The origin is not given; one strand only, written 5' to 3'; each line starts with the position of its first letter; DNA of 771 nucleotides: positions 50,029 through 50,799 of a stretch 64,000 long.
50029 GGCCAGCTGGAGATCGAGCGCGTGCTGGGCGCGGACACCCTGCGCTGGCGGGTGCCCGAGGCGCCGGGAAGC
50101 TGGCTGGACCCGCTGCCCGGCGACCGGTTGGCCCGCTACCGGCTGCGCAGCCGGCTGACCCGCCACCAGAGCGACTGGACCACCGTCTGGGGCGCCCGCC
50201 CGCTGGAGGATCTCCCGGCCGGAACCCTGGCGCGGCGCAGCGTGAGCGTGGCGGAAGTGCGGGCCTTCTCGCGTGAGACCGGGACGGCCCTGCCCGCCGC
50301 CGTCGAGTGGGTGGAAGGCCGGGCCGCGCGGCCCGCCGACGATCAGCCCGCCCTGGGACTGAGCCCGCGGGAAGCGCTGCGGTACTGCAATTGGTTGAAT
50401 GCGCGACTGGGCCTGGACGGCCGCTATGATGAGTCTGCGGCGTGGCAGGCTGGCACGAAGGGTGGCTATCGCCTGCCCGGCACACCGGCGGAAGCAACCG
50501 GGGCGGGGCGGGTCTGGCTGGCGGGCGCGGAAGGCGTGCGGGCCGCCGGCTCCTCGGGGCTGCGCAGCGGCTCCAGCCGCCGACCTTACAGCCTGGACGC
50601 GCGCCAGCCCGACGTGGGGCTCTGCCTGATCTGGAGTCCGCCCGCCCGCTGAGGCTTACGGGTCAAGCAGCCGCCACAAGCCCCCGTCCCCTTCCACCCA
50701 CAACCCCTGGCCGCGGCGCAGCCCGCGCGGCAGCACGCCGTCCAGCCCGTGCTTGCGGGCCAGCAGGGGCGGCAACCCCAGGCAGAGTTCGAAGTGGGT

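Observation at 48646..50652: Degenerate FGE-sulfatase (GldJ/GldK-like) domain at the C-terminus of a 668-aa exported protein closing the operon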

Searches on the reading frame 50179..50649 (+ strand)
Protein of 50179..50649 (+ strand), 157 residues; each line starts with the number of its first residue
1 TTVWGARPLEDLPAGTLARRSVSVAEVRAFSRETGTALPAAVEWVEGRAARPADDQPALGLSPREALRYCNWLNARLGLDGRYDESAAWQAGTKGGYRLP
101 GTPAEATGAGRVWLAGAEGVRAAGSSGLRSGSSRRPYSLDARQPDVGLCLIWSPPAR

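Call 12: search_solved_structures(query=A2, max_evalue=10, show_alignments=5)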
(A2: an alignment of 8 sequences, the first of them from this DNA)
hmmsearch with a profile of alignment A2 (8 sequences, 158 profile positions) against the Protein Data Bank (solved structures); distinct sequences matched with E-value up to 10: 2.
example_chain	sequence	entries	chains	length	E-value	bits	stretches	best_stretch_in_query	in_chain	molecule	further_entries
7spq_A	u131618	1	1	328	0.0006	23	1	16-98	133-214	Serine/threonine kinase ToxD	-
1s4n_A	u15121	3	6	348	1.1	12.3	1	57-99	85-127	Glycolipid 2-alpha-mannosyltransferase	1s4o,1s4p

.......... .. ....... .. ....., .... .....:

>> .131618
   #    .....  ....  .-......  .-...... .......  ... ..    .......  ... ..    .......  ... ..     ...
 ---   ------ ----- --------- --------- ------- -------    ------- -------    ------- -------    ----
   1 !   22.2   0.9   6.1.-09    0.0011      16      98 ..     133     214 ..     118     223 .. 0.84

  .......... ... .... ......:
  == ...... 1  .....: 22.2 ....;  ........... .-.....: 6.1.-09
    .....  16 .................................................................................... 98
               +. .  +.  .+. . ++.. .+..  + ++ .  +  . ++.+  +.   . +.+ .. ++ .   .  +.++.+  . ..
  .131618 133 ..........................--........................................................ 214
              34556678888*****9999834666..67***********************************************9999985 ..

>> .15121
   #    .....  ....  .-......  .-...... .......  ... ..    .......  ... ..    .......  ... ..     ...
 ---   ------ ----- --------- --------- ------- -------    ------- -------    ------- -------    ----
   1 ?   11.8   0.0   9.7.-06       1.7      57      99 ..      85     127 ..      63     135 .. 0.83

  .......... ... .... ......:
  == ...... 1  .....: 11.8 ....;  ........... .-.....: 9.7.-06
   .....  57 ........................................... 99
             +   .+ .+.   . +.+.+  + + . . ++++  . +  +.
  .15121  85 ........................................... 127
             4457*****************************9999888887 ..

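Call 20: search_protein_representatives(alignment_id=A2)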
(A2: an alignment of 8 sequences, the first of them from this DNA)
Query: 8 sequences, 158 profile positions. Proteins with E-value up to 0.001 (for the whole library): 323; up to 1e-10: 16; up to 1e-30: 2. The best 150 are listed.
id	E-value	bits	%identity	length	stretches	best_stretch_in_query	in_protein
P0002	5.7e-73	260.3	-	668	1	2-158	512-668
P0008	1.8e-61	223.0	-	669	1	1-157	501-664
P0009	6.4e-26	107.4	-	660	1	53-153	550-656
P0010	8.3e-23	97.3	-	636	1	50-155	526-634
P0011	1.7e-18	83.3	-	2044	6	54-111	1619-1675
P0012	1.1e-17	80.7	-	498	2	14-123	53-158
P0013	1.2e-16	77.3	-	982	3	20-106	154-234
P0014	4.0e-16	75.6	-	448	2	17-102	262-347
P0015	1.7e-14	70.3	-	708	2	15-103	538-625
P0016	2.0e-14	70.1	-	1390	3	44-105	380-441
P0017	2.5e-14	69.8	-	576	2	18-97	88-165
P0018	3.3e-14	69.4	-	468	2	14-114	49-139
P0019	1.1e-12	64.4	-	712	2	12-105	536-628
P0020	1.3e-12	64.2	-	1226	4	22-92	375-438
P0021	2.7e-12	63.2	-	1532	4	18-93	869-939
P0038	2.6e-08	50.2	-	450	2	19-126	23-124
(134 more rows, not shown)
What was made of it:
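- Checked: The C-terminal profile A2 found 323 proteins at E<=1e-3 in 1.84 billion representatives (call 20).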

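Call 21: search_protein_families(library=pfam, proteins=[P0009, P0010, P0012, P0013, P0014, P0015, P0017, P0018, P0019, P0038], max_evalue=0.001)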
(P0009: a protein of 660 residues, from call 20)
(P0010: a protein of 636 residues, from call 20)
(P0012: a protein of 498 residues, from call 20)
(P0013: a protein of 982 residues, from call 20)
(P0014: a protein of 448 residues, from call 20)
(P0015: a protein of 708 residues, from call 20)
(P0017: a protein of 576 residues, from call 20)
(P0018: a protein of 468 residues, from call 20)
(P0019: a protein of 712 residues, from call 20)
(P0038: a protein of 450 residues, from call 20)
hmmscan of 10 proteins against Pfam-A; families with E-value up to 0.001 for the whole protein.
P0009 (660 aa): 0 families

P0010 (636 aa): 0 families

P0012 (498 aa): 1 family
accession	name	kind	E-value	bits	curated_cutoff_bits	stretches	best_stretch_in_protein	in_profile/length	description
PF03781.23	FGE-sulfatase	-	4.5e-106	354.6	23.3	2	23-245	2-254/255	Sulfatase-modifying factor enzyme 1-like domain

P0013 (982 aa): 4 families
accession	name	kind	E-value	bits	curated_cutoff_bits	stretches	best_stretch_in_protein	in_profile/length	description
PF03781.23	FGE-sulfatase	-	6.7e-132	439.2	23.3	3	130-355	4-255/255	Sulfatase-modifying factor enzyme 1-like domain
PF00041.27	fn3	-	3.9e-15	56.3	25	2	363-447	3-81/84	Fibronectin type III domain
PF16323.11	DUF4959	-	3.4e-14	53.5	32.9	2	689-779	14-103/106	Domain of unknown function (DUF4959)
PF16389.11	DUF4998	-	1.1e-06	28.8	29.1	0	697-778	23-105/199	Domain of unknown function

P0014 (448 aa): 1 family
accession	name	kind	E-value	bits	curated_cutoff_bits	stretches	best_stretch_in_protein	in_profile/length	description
PF03781.23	FGE-sulfatase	-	1.8e-05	25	23.3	1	258-357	34-121/255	Sulfatase-modifying factor enzyme 1-like domain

P0015 (708 aa): 0 families

P0017 (576 aa): 1 family
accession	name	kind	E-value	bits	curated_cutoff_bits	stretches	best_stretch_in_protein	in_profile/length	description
PF03781.23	FGE-sulfatase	-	4.4e-110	367.8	23.3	2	335-568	3-254/255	Sulfatase-modifying factor enzyme 1-like domain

P0018 (468 aa): 1 family
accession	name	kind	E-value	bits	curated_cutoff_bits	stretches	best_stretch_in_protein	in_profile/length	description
PF03781.23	FGE-sulfatase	-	4.2e-82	276.1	23.3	2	246-465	3-254/255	Sulfatase-modifying factor enzyme 1-like domain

P0019 (712 aa): 1 family
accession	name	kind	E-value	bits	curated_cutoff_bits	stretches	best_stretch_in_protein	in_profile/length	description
PF03781.23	FGE-sulfatase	-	9.9e-10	38.9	23.3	1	542-645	39-133/255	Sulfatase-modifying factor enzyme 1-like domain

P0038 (450 aa): 1 family
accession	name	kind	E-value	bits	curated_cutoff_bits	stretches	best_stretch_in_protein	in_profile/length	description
PF03781.23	FGE-sulfatase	-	1.1e-78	264.9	23.3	3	4-226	21-255/255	Sulfatase-modifying factor enzyme 1-like domain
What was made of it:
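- On FGE-sulfatase superfamily (Pfam PF03781; FGE-type C-type-lectin-like fold): The orthologues P0019 (38.9 bits) and P0014 (25.0 bits) do pass (call 21).
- Checked: Five of the hits checked are strong PF03781 proteins, with Pfam E 1e-78 to 1e-132 (call 21).
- The profile of the domain recovers strong PF03781 proteins at E 1e-17 to 1e-14 in 1.84 billion representatives (calls 20, 21). Profile searches give E 1e-17 against 1.84 billion proteins, with hits verified as PF03781 (calls 20, 21). The low-GC orthologue P0019 hits PF03781 at 1e-9, above the cut-off (call 21).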

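Call 32: search_protein_families(library=ncbifam, proteins=[P0019, P0015, P0014, P0009, P0010, window:50179-50649:+], max_evalue=10)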
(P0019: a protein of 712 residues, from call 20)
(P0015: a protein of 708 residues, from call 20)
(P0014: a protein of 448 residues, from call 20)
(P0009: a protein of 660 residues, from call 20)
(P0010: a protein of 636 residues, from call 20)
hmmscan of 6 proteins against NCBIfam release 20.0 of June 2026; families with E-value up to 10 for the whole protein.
P0019 (712 aa): 2 families
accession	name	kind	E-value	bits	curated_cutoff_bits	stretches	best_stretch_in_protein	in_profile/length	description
TIGR03525.2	GldK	equivalog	0.00021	20.7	350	1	579-648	218-279/408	T9SS ring complex lipoprotein PorK/GldK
NF045759.1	NamurgluKinAmgK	equivalog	0.089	11.9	550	1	57-116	212-270/324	N-acetylmuramate/N-acetylglucosamine kinase AmgK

P0015 (708 aa): 0 families

P0014 (448 aa): 2 families
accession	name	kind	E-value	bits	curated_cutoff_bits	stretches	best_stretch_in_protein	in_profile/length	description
NF041186.1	SenA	equivalog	0.11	11.8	420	1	300-322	269-291/382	selenoneine synthase SenA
NF051459.1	pyoverdine_PvdO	equivalog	0.12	11.5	500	1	260-326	70-142/280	dihydropyoverdine dehydrogenase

P0009 (660 aa): 1 family
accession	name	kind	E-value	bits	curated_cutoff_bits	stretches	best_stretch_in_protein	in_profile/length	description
NF041186.1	SenA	equivalog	0.023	14.1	420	1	545-583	262-300/382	selenoneine synthase SenA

P0010 (636 aa): 0 families

seq(157 aa): 2 families
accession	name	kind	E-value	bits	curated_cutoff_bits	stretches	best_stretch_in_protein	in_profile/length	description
NF041186.1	SenA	equivalog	0.00069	19.1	420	2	53-93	268-308/382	selenoneine synthase SenA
TIGR03843.1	TIGR03843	hypoth_equivalog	0.1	11.9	172.4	1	4-27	39-62/253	SCO1664 family protein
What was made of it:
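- On PorK/GldK (TIGR03525) and GldJ (TIGR03524): P0019 scores 20.7 bits against a cut-off of 350 (call 32).
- The distant orthologue P0019 gives a weak GldK hit, E 2e-4 (call 32).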

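Call 33: search_solved_structures(query=A5, max_evalue=1, show_alignments=4)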
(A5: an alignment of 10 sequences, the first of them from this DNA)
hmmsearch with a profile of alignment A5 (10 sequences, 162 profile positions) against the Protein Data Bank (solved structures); distinct sequences matched with E-value up to 1: 18.
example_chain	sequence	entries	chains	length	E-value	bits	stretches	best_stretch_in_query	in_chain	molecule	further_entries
7spq_A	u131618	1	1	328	2.6e-06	30.6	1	12-97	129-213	Serine/threonine kinase ToxD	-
2afy_X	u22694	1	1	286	0.0042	20.2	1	50-84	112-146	Sulfatase modifying factor 1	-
2aft_X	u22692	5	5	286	0.0043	20.2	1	50-84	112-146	Sulfatase modifying factor 1 | Sulfatase-modifying factor 1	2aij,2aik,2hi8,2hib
2aii_X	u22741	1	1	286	0.0044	20.2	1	50-84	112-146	Sulfatase modifying factor 1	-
1y1e_X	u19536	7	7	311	0.0049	20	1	50-84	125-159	C-alpha-formyglycine-generating enzyme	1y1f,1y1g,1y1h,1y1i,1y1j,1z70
31dc_A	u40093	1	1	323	0.0051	20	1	50-84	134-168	Formylglycine-generating enzyme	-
5ssy_A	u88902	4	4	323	0.0052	19.9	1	50-84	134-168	Formylglycine-generating enzyme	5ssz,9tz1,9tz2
8aru_A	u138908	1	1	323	0.0055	19.8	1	50-84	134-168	Formylglycine-generating enzyme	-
5ssx_A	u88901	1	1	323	0.0056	19.8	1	50-84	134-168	Formylglycine-generating enzyme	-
5hha_A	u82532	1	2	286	0.015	18.4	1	17-97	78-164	PvdO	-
2y3c_A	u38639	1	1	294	0.026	17.6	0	54-87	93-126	TREPONEMA DENTICOLA VARIABLE PROTEIN 1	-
8vig_A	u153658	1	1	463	0.11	15.7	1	60-92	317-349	Sulfoxide synthase EgtB-IV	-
7ml6_A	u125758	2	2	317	0.16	15.1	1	51-88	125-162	CalU17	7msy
5nxl_A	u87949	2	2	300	0.17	15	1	50-88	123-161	Non-specific serine/threonine protein kinase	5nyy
6s07_A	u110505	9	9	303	0.17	15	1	50-88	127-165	Formylglycine-generating enzyme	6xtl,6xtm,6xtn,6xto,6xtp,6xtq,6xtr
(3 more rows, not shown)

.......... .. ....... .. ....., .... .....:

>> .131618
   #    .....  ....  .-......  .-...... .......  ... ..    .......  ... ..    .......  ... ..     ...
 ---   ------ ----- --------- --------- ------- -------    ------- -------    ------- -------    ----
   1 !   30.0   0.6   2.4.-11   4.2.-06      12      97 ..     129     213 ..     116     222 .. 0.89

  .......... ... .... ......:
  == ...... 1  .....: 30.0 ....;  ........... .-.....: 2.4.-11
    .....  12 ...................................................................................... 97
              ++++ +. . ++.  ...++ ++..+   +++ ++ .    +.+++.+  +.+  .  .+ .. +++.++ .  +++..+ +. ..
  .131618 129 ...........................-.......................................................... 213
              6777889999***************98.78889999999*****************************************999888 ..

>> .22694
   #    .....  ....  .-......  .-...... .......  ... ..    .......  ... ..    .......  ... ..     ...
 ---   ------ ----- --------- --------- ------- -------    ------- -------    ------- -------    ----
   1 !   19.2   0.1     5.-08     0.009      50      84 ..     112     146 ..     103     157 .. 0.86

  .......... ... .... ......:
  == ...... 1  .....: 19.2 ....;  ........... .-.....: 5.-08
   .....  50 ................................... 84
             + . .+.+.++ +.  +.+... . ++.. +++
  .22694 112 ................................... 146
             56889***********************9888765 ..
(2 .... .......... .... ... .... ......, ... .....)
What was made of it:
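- On FGE-sulfatase superfamily (Pfam PF03781; FGE-type C-type-lectin-like fold): PDB hits below E 0.7 are exclusively FGE-fold (call 33).
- PDB hits are all FGE-fold down to E 0.7, led by ToxD at 2.6e-6 (call 33). Every PDB hit below E 0.7 is FGE-fold (call 33). TvpA (2y3c) is among the PDB hits (call 33).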

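Call 45: find_related_loci(query=A4, collection=genome_contigs, flank=10000)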
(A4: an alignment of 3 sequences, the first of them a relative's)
Query A4 (712 aa) in genome_contigs; peptide patterns used: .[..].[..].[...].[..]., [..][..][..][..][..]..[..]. (x = any residue, [..] = any of these).
58 stretches matched a pattern; 26 encode a relative of the query (tblastn E <= 1e-3); 26 distinct loci.
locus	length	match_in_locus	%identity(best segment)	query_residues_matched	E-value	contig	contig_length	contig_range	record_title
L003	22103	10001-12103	29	38-706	5e-79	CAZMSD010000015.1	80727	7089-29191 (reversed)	MAG TPA_asm: uncultured Bacteroidaceae bacterium isolate binchicken_co65_461 genome assembly, contig: NODE_1016_length_8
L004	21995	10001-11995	27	38-706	1e-66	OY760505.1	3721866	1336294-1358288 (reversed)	MAG: Candidatus Delongbacteria bacterium isolate e048cef4-8537-4b4e-84e6-a717ce783c17 genome assembly, chromosome: 1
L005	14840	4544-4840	32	542-638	2e-9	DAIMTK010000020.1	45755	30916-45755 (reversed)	MAG TPA_asm: Kosmotogaceae bacterium isolate CTOTU29484 NODE_546_length_45755_cov_37.122451, whole genome shotgun sequen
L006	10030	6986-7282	36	551-648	4e-9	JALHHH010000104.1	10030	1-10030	MAG: Bacteroidales bacterium isolate 4-aug_S1_065 scaffold_6366, whole genome shotgun sequence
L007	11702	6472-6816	30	516-637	2e-8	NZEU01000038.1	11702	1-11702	MAG: Porticoccaceae bacterium isolate MED754 138084, whole genome shotgun sequence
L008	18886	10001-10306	29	531-641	6e-8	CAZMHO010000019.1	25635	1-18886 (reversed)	MAG TPA_asm: uncultured Thermotogaceae bacterium isolate binchicken_co113_214 genome assembly, contig: NODE_2100_length_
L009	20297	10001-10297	33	544-647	2e-7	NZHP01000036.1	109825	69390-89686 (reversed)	MAG: Gammaproteobacteria bacterium isolate MED641 132909, whole genome shotgun sequence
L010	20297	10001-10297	32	544-647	4e-7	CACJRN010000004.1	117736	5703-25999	MAG: uncultured gamma proteobacterium genome assembly, contig: AG-447-O13_NODE_4, whole genome shotgun sequence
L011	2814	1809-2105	32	544-647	4e-7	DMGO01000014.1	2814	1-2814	MAG TPA_asm: Gammaproteobacteria bacterium isolate UBA11654 contig_51956, whole genome shotgun sequence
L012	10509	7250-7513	33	546-647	1e-6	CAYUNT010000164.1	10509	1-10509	MAG TPA_asm: uncultured Candidatus Sumerlaeota bacterium isolate SRP167436_co1_195 genome assembly, contig: NODE_10591_l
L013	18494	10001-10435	29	567-708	1e-6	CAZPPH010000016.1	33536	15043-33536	MAG TPA_asm: uncultured Rhodobacterales bacterium isolate binchicken_co218_242 genome assembly, contig: NODE_955_length_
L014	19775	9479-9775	31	544-647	7e-6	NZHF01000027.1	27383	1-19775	MAG: Gammaproteobacteria bacterium isolate MED656 71550, whole genome shotgun sequence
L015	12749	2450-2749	33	542-634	8e-6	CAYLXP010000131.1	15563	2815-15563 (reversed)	MAG TPA_asm: uncultured Victivallales bacterium isolate SRP200020_co4_239 genome assembly, contig: NODE_4157_length_1556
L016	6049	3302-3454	40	579-646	7e-6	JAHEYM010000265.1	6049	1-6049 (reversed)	MAG: Bacteroidetes bacterium isolate nzgw128 NODE_42792_length_6050_cov_3.213864, whole genome shotgun sequence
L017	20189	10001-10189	38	582-634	2e-5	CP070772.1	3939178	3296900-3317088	MAG: Phycisphaerales bacterium isolate bin220 chromosome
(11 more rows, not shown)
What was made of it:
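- Tried and rejected: A4 worked (call 45).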

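Call 48: predict_structure(alignment_id=A5)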
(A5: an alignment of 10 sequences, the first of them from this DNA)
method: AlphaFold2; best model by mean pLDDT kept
length: 157 residues; sequences in the alignment: 10
mean_pLDDT: 79.1   pTM: 0.78
mean pLDDT of the five models: 79.1, 78.3, 77.6, 76.7, 66.1
residues with pLDDT >= 90: 53; 70-90: 64; 50-70: 22; < 50: 18
segments of 3 or more residues with pLDDT < 50: 1-7, 13-17, 43-48
pLDDT, mean of each block of 10 residues (from residue 1): 44 54 86 78 49 80 93 92 94 92 83 92 76 82 88 84
secondary structure, 60 per line:
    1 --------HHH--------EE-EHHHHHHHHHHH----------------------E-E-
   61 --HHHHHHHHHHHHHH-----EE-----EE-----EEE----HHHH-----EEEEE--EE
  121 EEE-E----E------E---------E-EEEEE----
elements in order: H24-34 H63-76 E96-98 H103-106 E112-116 E119-123 E149-153
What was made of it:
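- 50224..50649 (+): Miniaturised, non-catalytic FGE-sulfatase-like domain, residues about 527-668. The domain model has pLDDT 79 and pTM 0.78 (call 48).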

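Call 50: search_protein_families(library=pfam, proteins=[L004:165-3560:+, L004:3557-5236:+, L004:5333-6022:+, L004:6026-6406:+, L004:6403-6837:+, L004:6843-7715:+, L004:7712-9217:+, L004:9214-9909:+, L004:9893-12019:+], max_evalue=0.01)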
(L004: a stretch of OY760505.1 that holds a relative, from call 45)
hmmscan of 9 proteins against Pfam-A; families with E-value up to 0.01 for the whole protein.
L004:165-3560:+ (1131 aa): 2 families
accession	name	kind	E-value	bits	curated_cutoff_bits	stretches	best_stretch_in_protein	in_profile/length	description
PF13517.12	FG-GAP_3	-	2.1e-05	25.5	26.9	0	147-168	39-60/61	FG-GAP-like repeat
PF13585.12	CHU_C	-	0.00012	22.5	27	1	1044-1115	4-70/86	CHU_C Type IX secretion signal domain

L004:3557-5236:+ (559 aa): 1 family
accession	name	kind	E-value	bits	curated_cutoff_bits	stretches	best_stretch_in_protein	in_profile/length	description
PF11751.14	PorP_SprF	-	5.7e-05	23.2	22.3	1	110-288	97-271/273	Type IX secretion system membrane protein PorP/SprF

L004:5333-6022:+ (229 aa): 1 family
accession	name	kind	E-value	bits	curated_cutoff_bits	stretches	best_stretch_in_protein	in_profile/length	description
PF01618.21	MotA_ExbB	-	2.3e-11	44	22.9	1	137-209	46-122/127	MotA/TolQ/ExbB proton channel family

L004:6026-6406:+ (126 aa): 1 family
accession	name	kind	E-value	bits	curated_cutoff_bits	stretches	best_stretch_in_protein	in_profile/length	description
PF02472.21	ExbD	-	4.3e-05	24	25.4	1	4-108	13-115/128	Biopolymer transport protein ExbD/TolR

L004:6403-6837:+ (144 aa): 1 family
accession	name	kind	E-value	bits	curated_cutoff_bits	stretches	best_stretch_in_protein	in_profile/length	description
PF02472.21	ExbD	-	0.0002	21.9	25.4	1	11-130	13-120/128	Biopolymer transport protein ExbD/TolR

L004:6843-7715:+ (290 aa): 0 families

L004:7712-9217:+ (501 aa): 7 families
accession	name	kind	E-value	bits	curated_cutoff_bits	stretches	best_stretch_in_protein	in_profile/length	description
PF13424.12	TPR_12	-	2e-14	53.9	30.1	2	441-501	16-76/77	Tetratricopeptide repeat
PF13181.12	TPR_8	-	4.8e-08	33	25.7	0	472-500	3-31/34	Tetratricopeptide repeat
PF07719.23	TPR_2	-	2.5e-07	30.7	27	0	478-499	9-30/34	Tetratricopeptide repeat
PF13176.12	TPR_7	-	8.7e-07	29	27.9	0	172-202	1-33/36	Tetratricopeptide repeat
PF13428.12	TPR_14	-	1.5e-06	28.7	23.5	0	173-212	4-43/44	Tetratricopeptide repeat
PF00515.34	TPR_1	-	2.6e-05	24.3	27.8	0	478-500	9-31/34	Tetratricopeptide repeat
PF14559.12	TPR_19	-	0.0013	19.4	25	0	188-231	9-52/68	Tetratricopeptide repeat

L004:9214-9909:+ (231 aa): 0 families

L004:9893-12019:+ (708 aa): 1 family
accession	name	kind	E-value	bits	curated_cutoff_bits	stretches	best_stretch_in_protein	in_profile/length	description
PF03781.23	FGE-sulfatase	-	0.0061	16.7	23.3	0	569-628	80-118/255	Sulfatase-modifying factor enzyme 1-like domain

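Call 51: fold_search(model_id=the predicted structure, library=pdb)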
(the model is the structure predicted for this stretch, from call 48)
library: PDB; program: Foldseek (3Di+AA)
matches with E <= 10: 15; with E <= 0.001: 0
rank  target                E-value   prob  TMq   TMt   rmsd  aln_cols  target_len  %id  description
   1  7spq                  9.9e-02  0.87  0.50  0.27   8.2       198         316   20  Crystal structure of Burkholderia glumae toxoflavin biosynthesis protein ToxD (released 2023-05-10)
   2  5hha_B                1.5e-01  0.80  0.50  0.31  13.2       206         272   16  Structure of PvdO from Pseudomonas aeruginosa (released 2017-01-18)
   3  5hha_A                1.9e-01  0.72  0.49  0.31  12.8       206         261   14  Structure of PvdO from Pseudomonas aeruginosa (released 2017-01-18)
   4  8vig                  1.9e-01  0.14  0.29  0.12  13.1       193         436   16  EgtB-IV from Geminocystis sp. isolate SKYG4, an ergothioneine-biosynthetic type IV sulfoxide synthase in complex with he (released 2024-08-07)
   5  5aoh_A                8.7e-01  0.15  0.40  0.25  12.2       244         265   14  Crystal Structure of CarF (released 2017-01-25)
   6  8k5i                  1.5e+00  0.18  0.45  0.21   5.7       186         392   17  The structure of SenA in complex with N,N,N-trimethyl-histidine and thioglucose (released 2023-12-06)
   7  8khq_D                4.1e+00  0.05  0.19  0.06   8.3        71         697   20  Bifunctional sulfoxide synthase OvoA_Th2 in complex with histidine and cysteine (released 2023-12-06)
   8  8bik_A                5.2e+00  0.02  0.12  0.05  17.3        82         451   12  Crystal structure of human AMPK heterotrimer in complex with allosteric activator C455 (released 2024-05-15)
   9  6d9p_MODEL_1_A        6.3e+00  0.03  0.11  0.38   3.9        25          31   32  NMR solution structure of tamapin, mutant K27A (released 2019-05-08)
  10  4x8b_B                7.2e+00  0.03  0.18  0.08   7.4        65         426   18  Ergothioneine-biosynthetic sulfoxide synthase EgtB, apo form (released 2015-01-28)
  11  3t4h                  7.7e+00  0.01  0.14  0.12  11.5        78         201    6  Crystal Structure of AlkB in complex with Fe(III) and N-Oxalyl-S-(3-nitrobenzyl)-L-cysteine (released 2012-03-07)
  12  4en2_C                8.2e+00  0.01  0.14  0.17  13.0        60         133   22  HIV-1 Nef in complex with MHC-I cytoplasmic domain and Mu1 adaptin subunit of AP1 adaptor (second domain) (released 2012-06-20)
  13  8ynu_A                8.7e+00  0.05  0.11  0.20   6.5        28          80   28  Crystal structure of the myb domain of S.pombe Tbf1 in the P222 space group (released 2025-04-09)
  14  3bi3_A                9.3e+00  0.01  0.14  0.12  11.6        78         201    6  X-ray structure of AlkB protein bound to dsDNA containing 1meA/A with cofactors (released 2008-04-22)
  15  7pqh_G                9.9e+00  0.01  0.16  0.03  13.6        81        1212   16  Cryo-EM structure of Saccharomyces cerevisiae TOROID (TORC1 Organized in Inhibited Domains). (released 2023-01-18)
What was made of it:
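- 50224..50649 (+): The Foldseek top 7 are all FGE-fold but weak, E >= 0.1 with TMq 0.50 for the top two (call 51).
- On FGE-sulfatase superfamily (Pfam PF03781; FGE-type C-type-lectin-like fold): The Foldseek top 7 are all FGE-fold (ToxD, PvdO, EgtB-IV, 5aoh, SenA, OvoA), but E is 0.1-4 and TMq is 0.50 for the top two (0.19-0.50 across the seven) (call 51).
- The Foldseek top 7 for the domain model are all FGE-fold, with TMq 0.50 for ToxD and PvdO (call 51). PorK is absent from the Foldseek hits (call 51). ToxD, PvdO and SenA are the nearest solved relatives (calls 32, 33, 51). Foldseek E-values are >= 0.1 (call 51).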
